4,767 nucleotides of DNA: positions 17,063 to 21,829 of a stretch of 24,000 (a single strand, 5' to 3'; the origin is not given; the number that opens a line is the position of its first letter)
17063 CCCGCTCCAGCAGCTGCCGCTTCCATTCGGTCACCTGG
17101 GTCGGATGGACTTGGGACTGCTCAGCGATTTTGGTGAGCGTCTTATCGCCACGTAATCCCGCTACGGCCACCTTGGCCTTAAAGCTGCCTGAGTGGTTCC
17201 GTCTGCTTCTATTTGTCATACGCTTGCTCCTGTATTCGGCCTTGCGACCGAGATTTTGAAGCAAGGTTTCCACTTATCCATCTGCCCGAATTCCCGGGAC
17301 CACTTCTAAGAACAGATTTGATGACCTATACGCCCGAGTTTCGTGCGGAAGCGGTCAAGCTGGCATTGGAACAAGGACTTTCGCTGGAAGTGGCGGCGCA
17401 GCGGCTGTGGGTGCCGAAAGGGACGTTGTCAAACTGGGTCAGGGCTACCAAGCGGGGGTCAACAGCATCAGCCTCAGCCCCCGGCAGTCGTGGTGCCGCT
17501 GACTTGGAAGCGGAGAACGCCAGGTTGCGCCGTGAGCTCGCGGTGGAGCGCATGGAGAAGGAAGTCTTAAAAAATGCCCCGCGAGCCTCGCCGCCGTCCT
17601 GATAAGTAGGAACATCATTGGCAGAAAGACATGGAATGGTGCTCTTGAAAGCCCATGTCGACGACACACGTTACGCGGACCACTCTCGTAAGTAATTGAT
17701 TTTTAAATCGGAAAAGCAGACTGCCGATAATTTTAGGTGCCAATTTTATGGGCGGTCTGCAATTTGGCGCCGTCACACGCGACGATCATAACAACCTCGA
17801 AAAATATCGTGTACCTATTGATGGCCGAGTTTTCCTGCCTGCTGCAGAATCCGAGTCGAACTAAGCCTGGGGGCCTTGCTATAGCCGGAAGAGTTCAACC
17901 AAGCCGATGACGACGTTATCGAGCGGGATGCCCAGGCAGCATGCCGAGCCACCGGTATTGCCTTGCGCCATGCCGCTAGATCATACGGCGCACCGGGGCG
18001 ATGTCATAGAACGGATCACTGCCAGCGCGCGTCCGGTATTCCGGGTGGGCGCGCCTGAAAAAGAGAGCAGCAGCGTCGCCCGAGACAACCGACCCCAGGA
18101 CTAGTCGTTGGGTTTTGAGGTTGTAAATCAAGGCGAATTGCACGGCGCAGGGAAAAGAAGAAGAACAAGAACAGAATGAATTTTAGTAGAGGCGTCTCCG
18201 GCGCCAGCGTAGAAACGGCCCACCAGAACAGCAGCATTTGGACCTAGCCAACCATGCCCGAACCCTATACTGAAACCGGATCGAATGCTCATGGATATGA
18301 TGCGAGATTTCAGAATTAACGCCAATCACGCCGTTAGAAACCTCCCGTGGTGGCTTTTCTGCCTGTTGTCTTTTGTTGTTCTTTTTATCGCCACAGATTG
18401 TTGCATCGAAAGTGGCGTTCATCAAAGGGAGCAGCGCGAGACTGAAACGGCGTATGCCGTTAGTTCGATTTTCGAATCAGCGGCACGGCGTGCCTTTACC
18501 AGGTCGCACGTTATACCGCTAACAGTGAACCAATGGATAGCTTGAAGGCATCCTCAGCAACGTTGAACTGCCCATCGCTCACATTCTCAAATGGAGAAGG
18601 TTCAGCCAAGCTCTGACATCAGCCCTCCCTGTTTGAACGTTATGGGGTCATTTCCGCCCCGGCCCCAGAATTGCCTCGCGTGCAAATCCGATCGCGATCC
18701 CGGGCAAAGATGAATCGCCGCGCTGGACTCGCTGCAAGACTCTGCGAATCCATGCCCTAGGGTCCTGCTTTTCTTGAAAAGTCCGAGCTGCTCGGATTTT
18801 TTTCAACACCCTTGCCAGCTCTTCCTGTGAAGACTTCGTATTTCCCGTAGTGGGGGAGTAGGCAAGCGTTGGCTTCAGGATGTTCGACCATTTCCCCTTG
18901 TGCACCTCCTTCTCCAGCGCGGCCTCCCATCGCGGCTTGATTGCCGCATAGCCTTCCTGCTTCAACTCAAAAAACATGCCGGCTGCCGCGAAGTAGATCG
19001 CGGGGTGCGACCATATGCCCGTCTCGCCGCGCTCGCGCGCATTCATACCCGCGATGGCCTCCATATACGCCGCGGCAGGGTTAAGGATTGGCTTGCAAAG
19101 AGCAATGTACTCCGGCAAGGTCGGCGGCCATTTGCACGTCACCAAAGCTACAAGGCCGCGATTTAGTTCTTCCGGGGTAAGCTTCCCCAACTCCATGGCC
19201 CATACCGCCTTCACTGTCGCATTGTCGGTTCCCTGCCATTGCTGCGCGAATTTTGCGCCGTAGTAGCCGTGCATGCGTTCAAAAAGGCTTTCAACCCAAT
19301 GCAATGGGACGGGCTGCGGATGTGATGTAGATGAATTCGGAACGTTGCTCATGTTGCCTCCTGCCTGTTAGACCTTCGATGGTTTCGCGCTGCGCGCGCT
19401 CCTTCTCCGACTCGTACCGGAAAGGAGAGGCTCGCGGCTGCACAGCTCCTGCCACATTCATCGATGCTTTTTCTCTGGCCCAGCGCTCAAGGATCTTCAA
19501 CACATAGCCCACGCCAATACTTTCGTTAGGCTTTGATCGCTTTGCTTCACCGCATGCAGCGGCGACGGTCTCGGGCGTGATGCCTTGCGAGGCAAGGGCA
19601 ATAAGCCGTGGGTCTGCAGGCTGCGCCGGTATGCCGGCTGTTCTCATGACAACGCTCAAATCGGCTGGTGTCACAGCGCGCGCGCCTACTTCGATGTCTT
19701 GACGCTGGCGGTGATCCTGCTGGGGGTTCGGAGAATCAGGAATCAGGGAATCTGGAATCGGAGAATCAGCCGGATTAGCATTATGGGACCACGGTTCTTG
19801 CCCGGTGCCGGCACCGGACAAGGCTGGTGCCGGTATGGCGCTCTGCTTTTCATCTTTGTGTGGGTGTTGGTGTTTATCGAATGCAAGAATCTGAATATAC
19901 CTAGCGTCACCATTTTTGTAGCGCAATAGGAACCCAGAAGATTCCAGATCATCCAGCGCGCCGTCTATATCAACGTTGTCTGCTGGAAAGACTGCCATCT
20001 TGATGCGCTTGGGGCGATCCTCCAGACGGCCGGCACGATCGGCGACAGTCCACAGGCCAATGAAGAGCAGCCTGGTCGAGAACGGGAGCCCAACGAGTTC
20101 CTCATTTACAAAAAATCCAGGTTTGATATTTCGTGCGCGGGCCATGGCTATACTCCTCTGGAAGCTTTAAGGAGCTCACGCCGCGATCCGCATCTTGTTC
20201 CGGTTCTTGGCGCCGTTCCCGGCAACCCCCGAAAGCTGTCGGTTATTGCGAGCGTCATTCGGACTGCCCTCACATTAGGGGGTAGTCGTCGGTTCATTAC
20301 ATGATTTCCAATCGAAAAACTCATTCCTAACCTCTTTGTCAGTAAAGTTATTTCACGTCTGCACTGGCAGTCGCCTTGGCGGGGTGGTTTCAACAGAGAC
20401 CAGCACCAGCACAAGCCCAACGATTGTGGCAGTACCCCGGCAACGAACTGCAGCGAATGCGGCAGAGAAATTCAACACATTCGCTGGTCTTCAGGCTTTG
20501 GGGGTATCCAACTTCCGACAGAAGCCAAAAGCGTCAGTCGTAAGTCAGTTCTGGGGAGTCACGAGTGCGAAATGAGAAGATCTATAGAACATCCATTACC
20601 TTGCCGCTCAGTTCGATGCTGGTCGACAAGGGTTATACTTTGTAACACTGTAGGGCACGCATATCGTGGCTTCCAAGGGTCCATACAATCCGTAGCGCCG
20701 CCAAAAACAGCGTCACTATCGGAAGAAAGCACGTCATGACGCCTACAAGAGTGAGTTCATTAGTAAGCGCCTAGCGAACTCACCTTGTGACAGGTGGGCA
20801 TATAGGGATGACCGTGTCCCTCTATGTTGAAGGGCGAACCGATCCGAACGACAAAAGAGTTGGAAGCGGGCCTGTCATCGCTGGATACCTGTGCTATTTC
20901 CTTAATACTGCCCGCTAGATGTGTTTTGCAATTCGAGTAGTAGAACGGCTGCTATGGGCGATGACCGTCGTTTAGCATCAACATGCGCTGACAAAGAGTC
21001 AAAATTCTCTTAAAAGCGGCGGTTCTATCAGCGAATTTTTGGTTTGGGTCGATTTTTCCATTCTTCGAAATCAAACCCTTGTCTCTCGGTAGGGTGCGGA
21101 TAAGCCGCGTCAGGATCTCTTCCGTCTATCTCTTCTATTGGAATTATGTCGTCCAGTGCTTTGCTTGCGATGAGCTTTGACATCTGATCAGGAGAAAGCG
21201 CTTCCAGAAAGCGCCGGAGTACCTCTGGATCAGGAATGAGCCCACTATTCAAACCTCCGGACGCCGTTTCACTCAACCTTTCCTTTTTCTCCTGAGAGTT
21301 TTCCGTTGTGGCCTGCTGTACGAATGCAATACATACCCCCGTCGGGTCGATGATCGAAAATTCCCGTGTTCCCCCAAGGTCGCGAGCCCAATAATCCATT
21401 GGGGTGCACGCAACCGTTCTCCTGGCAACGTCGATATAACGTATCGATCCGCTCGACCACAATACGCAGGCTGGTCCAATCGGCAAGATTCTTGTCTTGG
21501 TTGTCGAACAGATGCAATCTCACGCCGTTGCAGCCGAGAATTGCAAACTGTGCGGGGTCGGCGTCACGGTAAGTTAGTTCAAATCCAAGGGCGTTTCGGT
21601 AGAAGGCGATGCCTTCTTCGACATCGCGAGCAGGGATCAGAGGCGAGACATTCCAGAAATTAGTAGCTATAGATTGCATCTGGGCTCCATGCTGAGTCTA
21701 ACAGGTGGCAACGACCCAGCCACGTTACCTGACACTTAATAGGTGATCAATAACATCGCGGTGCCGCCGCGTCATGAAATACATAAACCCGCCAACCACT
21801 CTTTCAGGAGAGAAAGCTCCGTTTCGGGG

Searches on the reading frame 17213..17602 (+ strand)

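Call 92: search_protein_families(library=pfam, proteins=[window:17213-17602:+], max_evalue=0.01)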
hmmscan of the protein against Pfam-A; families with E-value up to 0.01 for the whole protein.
window:17213-17602:+ (129 aa): 4 families
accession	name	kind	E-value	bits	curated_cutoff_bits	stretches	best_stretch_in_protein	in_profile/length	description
PF01527.26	HTH_Tnp_1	-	2.3e-14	53.8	24.1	1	38-110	6-75/75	Transposase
PF13384.12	HTH_23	-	9.3e-05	22.6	24.6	1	44-82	7-45/50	Homeodomain-like domain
PF01381.28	HTH_3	-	0.0018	18.7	23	1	52-78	6-32/55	Helix-turn-helix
PF13518.12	HTH_28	-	0.0053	17.3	25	1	43-78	1-35/52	Helix-turn-helix domain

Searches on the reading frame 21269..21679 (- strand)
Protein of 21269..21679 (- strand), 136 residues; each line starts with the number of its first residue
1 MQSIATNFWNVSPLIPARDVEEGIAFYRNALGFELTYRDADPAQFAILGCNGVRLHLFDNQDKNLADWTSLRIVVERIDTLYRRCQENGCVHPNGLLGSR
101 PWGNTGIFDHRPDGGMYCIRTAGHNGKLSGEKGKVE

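Call 92: search_protein_families(library=pfam, proteins=[window:21269-21679:-], max_evalue=0.01)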
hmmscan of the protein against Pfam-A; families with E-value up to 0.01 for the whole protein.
window:21269-21679:- (136 aa): 3 families
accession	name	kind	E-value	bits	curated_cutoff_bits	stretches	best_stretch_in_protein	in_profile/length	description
PF00903.31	Glyoxalase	-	8.4e-08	33.1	20.6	1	15-114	7-116/121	Glyoxalase/Bleomycin resistance protein/Dioxygenase superfamily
PF22677.2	Ble-like_N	-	0.0054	16.9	24.5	1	13-36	5-28/41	Bleomycin resistance protein-like N-terminal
PF18029.7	Glyoxalase_6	-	0.0083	17.2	23.6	1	17-87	6-78/106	Glyoxalase-like domain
